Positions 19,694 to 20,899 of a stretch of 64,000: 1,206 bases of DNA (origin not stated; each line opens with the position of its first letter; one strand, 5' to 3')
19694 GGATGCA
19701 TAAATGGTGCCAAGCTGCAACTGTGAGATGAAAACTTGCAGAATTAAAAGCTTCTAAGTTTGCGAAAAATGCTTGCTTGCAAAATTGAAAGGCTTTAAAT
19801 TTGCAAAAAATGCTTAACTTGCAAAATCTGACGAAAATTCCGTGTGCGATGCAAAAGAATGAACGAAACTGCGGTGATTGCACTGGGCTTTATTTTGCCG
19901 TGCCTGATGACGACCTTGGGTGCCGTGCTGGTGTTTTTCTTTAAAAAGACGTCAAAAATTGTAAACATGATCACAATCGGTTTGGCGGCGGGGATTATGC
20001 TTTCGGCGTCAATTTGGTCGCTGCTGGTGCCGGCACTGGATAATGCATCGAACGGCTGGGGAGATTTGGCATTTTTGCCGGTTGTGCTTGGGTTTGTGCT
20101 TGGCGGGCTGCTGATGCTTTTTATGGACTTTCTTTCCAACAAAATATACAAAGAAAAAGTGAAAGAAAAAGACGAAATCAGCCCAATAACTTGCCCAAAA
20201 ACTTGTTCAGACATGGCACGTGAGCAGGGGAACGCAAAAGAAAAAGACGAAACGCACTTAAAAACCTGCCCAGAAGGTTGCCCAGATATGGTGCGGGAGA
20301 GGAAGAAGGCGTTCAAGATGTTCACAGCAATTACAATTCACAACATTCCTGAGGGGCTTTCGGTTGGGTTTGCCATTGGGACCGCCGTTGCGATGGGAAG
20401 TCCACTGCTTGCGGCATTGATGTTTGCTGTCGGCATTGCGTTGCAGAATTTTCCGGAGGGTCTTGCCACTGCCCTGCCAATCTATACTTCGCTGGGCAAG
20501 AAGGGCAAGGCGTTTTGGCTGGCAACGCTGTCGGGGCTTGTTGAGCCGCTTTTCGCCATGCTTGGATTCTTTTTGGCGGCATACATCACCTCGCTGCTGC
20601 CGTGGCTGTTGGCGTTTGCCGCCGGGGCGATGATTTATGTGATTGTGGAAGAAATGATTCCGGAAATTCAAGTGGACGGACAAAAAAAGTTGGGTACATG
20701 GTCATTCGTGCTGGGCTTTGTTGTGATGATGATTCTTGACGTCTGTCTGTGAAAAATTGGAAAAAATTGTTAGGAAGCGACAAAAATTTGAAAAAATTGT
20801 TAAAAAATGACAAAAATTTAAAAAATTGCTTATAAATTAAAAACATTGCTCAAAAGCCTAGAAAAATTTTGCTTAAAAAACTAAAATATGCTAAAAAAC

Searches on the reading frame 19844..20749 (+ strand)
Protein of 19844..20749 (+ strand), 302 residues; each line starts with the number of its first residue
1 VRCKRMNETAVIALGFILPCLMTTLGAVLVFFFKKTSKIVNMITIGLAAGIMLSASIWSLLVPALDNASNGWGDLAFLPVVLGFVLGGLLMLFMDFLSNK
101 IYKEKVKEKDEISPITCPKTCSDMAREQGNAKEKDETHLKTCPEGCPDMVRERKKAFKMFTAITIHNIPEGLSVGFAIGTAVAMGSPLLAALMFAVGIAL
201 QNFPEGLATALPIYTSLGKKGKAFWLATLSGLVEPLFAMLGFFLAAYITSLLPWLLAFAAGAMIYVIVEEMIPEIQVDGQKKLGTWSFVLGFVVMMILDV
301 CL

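Call 31: search_protein_families(library=pfam, proteins=[window:19844-20749:+], max_evalue=0.00001)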
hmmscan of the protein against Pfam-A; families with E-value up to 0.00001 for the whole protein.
window:19844-20749:+ (302 aa): 1 family
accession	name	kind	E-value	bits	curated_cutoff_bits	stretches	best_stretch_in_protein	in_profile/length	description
PF02535.28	Zip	-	3e-27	96.1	35.1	1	13-298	5-322/323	ZIP Zinc transporter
